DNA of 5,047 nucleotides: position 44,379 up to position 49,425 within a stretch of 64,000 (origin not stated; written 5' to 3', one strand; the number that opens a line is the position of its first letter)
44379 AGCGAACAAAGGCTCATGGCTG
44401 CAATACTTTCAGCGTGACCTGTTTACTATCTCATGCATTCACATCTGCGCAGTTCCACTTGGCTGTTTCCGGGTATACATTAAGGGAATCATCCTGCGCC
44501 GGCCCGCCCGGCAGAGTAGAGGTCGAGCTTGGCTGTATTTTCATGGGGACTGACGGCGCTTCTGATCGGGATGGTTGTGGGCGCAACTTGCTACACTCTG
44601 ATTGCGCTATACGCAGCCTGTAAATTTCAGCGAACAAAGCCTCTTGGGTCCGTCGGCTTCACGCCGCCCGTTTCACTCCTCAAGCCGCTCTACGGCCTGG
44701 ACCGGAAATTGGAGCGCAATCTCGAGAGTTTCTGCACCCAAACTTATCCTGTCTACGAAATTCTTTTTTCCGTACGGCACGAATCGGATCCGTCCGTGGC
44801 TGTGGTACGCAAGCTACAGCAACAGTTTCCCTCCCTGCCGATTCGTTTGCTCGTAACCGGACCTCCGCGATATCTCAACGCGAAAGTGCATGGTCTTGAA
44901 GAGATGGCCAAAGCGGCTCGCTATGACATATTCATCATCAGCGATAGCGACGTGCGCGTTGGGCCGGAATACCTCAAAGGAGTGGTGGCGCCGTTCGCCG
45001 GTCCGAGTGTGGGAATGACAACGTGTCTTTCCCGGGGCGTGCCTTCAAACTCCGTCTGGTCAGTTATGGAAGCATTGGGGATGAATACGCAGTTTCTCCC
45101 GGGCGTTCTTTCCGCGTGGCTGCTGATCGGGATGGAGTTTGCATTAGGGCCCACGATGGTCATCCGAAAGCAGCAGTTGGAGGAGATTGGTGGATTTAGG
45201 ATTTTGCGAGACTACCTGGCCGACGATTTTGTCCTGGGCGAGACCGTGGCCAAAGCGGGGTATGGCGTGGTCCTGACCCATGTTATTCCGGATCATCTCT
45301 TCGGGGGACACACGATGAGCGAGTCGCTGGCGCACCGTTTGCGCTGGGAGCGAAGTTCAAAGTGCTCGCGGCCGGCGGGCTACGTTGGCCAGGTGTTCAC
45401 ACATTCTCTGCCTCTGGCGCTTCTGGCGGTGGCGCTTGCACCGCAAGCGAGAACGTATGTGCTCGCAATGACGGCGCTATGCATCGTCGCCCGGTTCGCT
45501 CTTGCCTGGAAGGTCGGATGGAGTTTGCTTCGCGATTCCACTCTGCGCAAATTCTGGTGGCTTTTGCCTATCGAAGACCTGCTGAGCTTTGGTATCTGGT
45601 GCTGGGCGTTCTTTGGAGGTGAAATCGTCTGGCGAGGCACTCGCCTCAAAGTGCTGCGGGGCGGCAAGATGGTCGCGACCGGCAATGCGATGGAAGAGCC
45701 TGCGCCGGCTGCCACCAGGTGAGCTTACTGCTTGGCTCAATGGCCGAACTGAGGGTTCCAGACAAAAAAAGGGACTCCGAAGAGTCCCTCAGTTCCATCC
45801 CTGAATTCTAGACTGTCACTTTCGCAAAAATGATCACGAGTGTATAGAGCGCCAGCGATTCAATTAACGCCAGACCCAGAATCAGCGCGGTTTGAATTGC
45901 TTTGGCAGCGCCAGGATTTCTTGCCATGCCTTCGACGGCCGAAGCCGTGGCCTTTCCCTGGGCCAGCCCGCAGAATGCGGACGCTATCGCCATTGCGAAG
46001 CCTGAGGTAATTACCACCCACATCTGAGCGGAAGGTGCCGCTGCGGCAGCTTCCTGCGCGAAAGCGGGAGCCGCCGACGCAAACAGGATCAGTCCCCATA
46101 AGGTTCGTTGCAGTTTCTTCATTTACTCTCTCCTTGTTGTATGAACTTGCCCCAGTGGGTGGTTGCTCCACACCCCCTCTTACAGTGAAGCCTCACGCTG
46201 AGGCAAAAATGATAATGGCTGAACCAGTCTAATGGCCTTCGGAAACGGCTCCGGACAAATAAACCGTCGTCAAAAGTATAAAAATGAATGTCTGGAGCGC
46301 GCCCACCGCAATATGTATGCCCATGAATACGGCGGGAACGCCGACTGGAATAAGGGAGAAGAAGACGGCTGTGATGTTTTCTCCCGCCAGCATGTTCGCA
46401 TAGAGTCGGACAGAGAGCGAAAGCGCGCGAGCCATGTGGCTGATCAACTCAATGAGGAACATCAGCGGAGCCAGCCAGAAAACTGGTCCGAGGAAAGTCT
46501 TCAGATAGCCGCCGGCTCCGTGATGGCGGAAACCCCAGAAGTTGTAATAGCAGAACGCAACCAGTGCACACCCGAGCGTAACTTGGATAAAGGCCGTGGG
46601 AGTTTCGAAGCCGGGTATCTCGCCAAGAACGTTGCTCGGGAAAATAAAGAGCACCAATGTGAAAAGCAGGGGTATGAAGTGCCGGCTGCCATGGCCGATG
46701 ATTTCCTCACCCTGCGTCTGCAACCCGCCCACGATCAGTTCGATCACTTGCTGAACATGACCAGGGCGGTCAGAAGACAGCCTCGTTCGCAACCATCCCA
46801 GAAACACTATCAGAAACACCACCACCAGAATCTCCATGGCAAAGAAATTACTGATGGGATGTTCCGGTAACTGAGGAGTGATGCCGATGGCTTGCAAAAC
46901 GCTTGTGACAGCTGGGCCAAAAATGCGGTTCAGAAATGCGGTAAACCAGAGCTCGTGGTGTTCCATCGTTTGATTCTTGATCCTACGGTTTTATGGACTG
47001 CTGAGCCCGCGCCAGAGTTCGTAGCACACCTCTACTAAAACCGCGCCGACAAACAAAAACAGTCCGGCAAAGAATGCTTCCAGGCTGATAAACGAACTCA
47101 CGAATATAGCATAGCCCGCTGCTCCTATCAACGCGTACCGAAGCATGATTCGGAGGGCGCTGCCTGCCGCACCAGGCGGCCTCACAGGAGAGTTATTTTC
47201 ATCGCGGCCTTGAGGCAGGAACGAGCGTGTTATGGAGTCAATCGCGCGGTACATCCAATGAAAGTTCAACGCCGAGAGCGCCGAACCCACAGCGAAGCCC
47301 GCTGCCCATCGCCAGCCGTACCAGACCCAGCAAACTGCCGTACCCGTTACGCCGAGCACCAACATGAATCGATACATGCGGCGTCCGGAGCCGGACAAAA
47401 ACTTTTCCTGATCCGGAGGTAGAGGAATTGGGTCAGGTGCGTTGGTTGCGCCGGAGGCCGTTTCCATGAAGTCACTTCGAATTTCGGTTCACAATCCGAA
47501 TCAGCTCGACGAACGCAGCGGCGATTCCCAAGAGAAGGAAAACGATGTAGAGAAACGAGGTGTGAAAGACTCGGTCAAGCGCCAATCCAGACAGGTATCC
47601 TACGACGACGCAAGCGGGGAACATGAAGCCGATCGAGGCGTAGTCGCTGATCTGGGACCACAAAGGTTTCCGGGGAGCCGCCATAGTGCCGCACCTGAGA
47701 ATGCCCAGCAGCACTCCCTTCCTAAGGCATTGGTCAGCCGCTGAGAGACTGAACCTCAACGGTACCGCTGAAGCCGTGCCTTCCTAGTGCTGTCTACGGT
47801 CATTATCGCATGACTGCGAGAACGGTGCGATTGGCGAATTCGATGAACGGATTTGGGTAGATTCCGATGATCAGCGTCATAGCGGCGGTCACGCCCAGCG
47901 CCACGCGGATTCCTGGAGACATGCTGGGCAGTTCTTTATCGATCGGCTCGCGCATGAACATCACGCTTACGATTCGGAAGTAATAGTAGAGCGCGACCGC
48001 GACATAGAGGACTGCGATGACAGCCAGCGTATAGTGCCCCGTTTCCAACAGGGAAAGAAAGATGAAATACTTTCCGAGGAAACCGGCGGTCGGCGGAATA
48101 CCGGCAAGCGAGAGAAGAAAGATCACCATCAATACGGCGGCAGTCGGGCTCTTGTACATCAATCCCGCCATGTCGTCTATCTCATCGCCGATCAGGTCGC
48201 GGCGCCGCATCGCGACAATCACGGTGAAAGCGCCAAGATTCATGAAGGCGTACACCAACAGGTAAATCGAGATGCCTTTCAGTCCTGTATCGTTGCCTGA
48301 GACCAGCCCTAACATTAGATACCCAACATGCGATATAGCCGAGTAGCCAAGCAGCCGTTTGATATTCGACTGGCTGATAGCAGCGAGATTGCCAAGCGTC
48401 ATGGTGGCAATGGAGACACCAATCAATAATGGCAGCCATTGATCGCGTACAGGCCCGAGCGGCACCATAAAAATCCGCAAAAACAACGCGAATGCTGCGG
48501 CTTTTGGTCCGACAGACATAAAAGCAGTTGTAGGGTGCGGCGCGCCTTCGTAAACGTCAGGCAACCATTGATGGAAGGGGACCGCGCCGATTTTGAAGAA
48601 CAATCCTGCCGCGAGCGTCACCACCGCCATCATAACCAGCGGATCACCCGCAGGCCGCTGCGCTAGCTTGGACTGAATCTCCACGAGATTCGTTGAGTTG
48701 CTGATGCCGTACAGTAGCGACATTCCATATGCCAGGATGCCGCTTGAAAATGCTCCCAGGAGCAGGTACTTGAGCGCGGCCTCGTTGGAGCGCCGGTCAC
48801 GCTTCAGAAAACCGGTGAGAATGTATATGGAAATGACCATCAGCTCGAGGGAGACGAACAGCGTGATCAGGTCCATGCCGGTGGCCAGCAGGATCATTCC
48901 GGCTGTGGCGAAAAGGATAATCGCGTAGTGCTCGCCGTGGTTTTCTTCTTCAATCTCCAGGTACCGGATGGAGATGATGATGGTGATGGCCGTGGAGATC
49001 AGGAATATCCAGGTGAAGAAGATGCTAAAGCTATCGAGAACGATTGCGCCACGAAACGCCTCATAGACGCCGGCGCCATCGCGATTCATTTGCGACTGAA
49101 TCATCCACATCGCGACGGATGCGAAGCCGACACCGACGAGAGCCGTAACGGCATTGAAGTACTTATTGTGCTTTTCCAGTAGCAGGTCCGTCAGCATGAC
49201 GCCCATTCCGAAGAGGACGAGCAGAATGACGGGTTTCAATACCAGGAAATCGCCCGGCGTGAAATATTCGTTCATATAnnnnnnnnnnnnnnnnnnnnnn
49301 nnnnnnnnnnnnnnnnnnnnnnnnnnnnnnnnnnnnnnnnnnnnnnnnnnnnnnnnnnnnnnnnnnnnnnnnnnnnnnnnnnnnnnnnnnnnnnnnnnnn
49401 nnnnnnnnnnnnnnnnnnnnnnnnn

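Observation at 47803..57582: Partial complex I operon nuoC-D-H-J-K-L-M-N with no nuoA, B, I, E, F or G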

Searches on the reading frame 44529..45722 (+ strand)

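Call 10: search_protein_families(library=ncbifam, proteins=[window:44529-45722:+], max_evalue=0.00001)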
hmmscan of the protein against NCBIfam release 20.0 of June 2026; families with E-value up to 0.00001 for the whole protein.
window:44529-45722:+ (397 aa): 3 families
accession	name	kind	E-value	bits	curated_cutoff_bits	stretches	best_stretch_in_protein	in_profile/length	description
TIGR03472.1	HpnI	equivalog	3.8e-102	341.9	310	1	8-382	4-371/373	bacteriohopanetetrol glucosamine biosynthesis glycosyltransferase HpnI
TIGR03469.1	HpnB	hypoth_equivalog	3.2e-07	29.7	379.25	0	57-250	55-256/386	hopene-associated glycosyltransferase HpnB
NF045692.1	OglycostaseCruG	equivalog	1.7e-06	27.3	600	0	205-370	203-383/386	2'-O-glycosyltransferase CruG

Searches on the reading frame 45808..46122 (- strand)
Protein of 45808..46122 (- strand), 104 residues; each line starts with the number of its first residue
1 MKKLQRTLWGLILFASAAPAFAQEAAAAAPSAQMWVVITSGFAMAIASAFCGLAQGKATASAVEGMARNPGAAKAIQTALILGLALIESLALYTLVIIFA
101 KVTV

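Call 10: search_protein_families(library=ncbifam, proteins=[window:45808-46122:-], max_evalue=0.00001)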
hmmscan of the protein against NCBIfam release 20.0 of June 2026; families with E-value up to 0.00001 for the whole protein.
window:45808-46122:- (104 aa): 11 families
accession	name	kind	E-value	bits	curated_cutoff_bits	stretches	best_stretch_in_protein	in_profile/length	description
NF005608.0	PRK07354.1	equivalog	1.2e-12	48.2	128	1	36-98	9-71/81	F0F1 ATP synthase subunit C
NF009998.0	PRK13468.1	equivalog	4.1e-12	46.2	116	1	33-98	8-73/88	F0F1 ATP synthase subunit C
NF005521.0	PRK07159.1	equivalog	2.9e-11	43.3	122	1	24-100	21-96/101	F0F1 ATP synthase subunit C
TIGR03322.1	alt_F1F0_F0_C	exception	9.9e-11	42.1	130.85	1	36-98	10-72/86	alternate F1F0 ATPase, F0 subunit C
NF006295.0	PRK08482.1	equivalog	2.8e-10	40.7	135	1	11-99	6-95/105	F0F1 ATP synthase subunit C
NF005900.0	PRK07874.1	equivalog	3.1e-08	33.8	114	1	39-99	20-78/80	ATP synthase F0 subunit C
TIGR01260.1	ATP_synt_c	equivalog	4e-08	33.2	43.95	1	52-97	6-51/58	ATP synthase F0 subunit C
NF009999.0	PRK13471.1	equivalog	9.8e-08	32.1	124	1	31-99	11-79/85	F0F1 ATP synthase subunit C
NF005174.0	PRK06649.1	equivalog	3.4e-07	30.4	127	1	4-100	56-140/143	V-type ATP synthase subunit K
NF005733.0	PRK07558.1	equivalog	6.2e-07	29.5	85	1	37-97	8-67/75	F0F1 ATP synthase subunit C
NF005363.0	PRK06876.1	equivalog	4.9e-06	26.3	71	1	33-99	5-71/80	F0F1 ATP synthase subunit C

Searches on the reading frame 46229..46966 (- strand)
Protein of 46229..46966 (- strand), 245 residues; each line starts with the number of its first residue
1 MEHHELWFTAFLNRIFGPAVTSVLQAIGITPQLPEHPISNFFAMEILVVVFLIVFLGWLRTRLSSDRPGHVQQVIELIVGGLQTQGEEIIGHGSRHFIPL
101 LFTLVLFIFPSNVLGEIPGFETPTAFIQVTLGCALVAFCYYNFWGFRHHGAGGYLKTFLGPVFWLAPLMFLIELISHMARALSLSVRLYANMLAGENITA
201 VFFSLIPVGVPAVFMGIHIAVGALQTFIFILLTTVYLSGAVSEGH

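Call 10: search_protein_families(library=ncbifam, proteins=[window:46229-46966:-], max_evalue=0.00001)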
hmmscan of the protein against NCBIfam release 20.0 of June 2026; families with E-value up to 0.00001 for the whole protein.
window:46229-46966:- (245 aa): 14 families
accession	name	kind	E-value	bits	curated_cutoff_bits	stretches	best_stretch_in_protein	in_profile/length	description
NF004481.0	PRK05815.2-3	equivalog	1.4e-52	178.5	227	1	43-242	23-219/225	F0F1 ATP synthase subunit A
TIGR01131.1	ATP_synt_6_or_A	equivalog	5.7e-38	131.1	102.6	1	38-240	12-226/227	F0F1 ATP synthase subunit A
NF009955.0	PRK13421.1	equivalog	4.1e-37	127.9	302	1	49-243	29-219/231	F0F1 ATP synthase subunit A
NF004482.0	PRK05815.2-4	equivalog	1.4e-36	126.5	225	1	46-245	36-252/252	F0F1 ATP synthase subunit A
TIGR03306.1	altF1_A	exception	1.4e-34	119.7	302.1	1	44-240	22-215/217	alternate F1F0 ATPase, F0 subunit A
NF009954.0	PRK13420.1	equivalog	3.7e-31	108.6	272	1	46-242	27-218/229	F0F1 ATP synthase subunit A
NF004486.0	PRK05815.3-4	equivalog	2.1e-30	106.2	272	1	36-241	23-223/224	F0F1 ATP synthase subunit A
NF004479.0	PRK05815.1-4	equivalog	2.1e-26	92.7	268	1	44-244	21-237/238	F0F1 ATP synthase subunit A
NF004477.0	PRK05815.1-1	equivalog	1.4e-25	90.3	280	1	123-241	140-265/268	F0F1 ATP synthase subunit A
NF004484.0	PRK05815.3-2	equivalog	4e-22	79.1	234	1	48-237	28-220/226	F0F1 ATP synthase subunit A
NF004485.0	PRK05815.3-3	equivalog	1.1e-21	77.5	249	1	29-206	16-195/281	F0F1 ATP synthase subunit A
NF009953.0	PRK13419.1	equivalog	2.1e-20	73.3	460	1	23-238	99-327/346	F0F1 ATP synthase subunit A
NF004487.0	PRK05815.3-5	equivalog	6.1e-10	38.9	224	1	41-231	31-205/269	F0F1 ATP synthase subunit A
NF009952.0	PRK13417.1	equivalog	1.7e-06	27.7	531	0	122-238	217-346/352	F0F1 ATP synthase subunit A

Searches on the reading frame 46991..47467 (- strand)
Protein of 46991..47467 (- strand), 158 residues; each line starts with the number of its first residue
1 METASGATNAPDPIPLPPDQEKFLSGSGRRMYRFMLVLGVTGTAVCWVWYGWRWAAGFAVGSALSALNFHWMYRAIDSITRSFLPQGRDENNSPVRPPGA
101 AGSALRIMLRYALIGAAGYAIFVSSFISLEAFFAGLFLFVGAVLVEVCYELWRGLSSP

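Call 10: search_protein_families(library=ncbifam, proteins=[window:46991-47467:-], max_evalue=0.00001)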
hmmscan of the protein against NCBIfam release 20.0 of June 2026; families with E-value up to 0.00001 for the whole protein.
window:46991-47467:- (158 aa): 0 families

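Call 24: search_protein_families(library=pfam, proteins=[window:46991-47467:-], max_evalue=0.01)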
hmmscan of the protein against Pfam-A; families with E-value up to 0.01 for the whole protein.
window:46991-47467:- (158 aa): 1 family
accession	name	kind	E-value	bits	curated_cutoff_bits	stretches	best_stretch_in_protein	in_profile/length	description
PF03899.21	ATP-synt_I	-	5.8e-10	39.9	25.1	1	30-137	1-99/99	ATP synthase I chain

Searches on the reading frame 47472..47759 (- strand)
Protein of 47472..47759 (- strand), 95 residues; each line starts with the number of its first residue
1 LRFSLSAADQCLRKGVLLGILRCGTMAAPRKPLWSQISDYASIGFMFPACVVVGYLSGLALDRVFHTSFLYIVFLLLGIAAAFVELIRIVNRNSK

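Call 57: search_protein_families(library=pfam, proteins=[window:47472-47759:-], max_evalue=1)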
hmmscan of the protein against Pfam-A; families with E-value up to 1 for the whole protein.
window:47472-47759:- (95 aa): 1 family
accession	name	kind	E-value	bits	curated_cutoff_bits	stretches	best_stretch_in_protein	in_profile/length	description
PF09527.15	ATPase_gene1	-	8.6e-12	45.4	26.6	1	39-88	3-53/54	Putative F0F1-ATPase subunit Ca2+/Mg2+ transporter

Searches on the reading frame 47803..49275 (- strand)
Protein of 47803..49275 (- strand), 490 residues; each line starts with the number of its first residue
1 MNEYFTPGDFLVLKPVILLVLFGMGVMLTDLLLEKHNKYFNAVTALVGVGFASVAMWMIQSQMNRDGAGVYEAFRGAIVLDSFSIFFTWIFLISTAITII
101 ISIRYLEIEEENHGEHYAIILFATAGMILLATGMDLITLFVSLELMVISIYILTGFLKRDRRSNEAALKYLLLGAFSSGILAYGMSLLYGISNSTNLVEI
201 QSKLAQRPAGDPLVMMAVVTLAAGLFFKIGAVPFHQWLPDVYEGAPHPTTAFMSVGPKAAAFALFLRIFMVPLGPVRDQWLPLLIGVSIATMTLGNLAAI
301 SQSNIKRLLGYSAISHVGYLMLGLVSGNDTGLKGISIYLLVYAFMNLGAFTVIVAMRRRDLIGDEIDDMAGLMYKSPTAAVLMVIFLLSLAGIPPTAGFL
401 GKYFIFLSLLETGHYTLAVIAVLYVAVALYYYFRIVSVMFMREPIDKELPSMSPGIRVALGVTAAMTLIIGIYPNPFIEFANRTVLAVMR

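Call 4: search_protein_families(library=ncbifam, proteins=[window:47803-49275:-])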
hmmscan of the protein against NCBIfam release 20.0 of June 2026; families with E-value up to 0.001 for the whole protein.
window:47803-49275:- (490 aa): 69 families (the best 25 are shown)
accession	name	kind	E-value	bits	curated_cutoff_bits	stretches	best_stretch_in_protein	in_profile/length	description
TIGR01770.1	NDH_I_N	subfamily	8.1e-132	440.5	332.6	1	12-477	3-471/472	NADH-quinone oxidoreductase subunit NuoN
NF004440.0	PRK05777.1-3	equivalog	1.3e-123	413.4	519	1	10-483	8-471/477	NADH-quinone oxidoreductase subunit NuoN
NF002701.0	PRK02504.1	equivalog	1.2e-121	406.7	569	1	15-486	17-491/513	NAD(P)H-quinone oxidoreductase subunit N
NF004442.0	PRK05777.1-5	equivalog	1.7e-121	406.6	523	1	9-486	7-479/483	NADH-quinone oxidoreductase subunit NuoN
NF004441.0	PRK05777.1-4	equivalog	5e-119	398.3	477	1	110-485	141-520/524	NADH-quinone oxidoreductase subunit NuoN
NF004446.0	PRK05777.2-4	equivalog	3.5e-102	343.1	590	1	9-477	10-487/502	NADH-quinone oxidoreductase subunit NuoN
NF004439.0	PRK05777.1-1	equivalog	2.6e-89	300.4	531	1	5-483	3-480/485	NADH-quinone oxidoreductase subunit NuoN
NF004443.0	PRK05777.2-1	equivalog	8.2e-86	289.2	626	1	21-475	20-482/506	NADH-quinone oxidoreductase subunit NuoN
NF004444.0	PRK05777.2-2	equivalog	6e-85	286.2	496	1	12-485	16-491/496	NADH-quinone oxidoreductase subunit NuoN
NF004445.0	PRK05777.2-3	equivalog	2.2e-84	284.2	408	1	12-473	9-462/475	NADH-quinone oxidoreductase subunit NuoN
NF004447.0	PRK05777.2-5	equivalog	1.2e-58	199.3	547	1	11-447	2-429/458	NADH-quinone oxidoreductase subunit NuoN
NF004448.0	PRK05777.2-6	equivalog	1.4e-53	182.7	869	1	12-447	17-449/492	NADH-quinone oxidoreductase subunit NuoN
NF006419.0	PRK08668.1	equivalog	1.3e-51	176.1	617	1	21-483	10-476/613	NADH dehydrogenase subunit M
TIGR01972.1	NDH_I_M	subfamily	1.7e-50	172.2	263.8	1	77-489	73-483/486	NADH-quinone oxidoreductase subunit M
NF009306.0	PRK12663.1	equivalog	6.6e-49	167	542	1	10-483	4-476/498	Na+/H+ antiporter subunit D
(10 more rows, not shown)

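Call 5: search_protein_families(library=pfam, proteins=[window:47803-49275:-], max_evalue=0.01)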
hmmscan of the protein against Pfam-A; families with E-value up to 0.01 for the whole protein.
window:47803-49275:- (490 aa): 1 family
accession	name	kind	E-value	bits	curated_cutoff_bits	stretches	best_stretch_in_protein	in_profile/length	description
PF00361.26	Proton_antipo_M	-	8.6e-75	252.1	21.5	1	134-423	2-289/294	NADH:quinone oxidoreductase/Mrp antiporter, TM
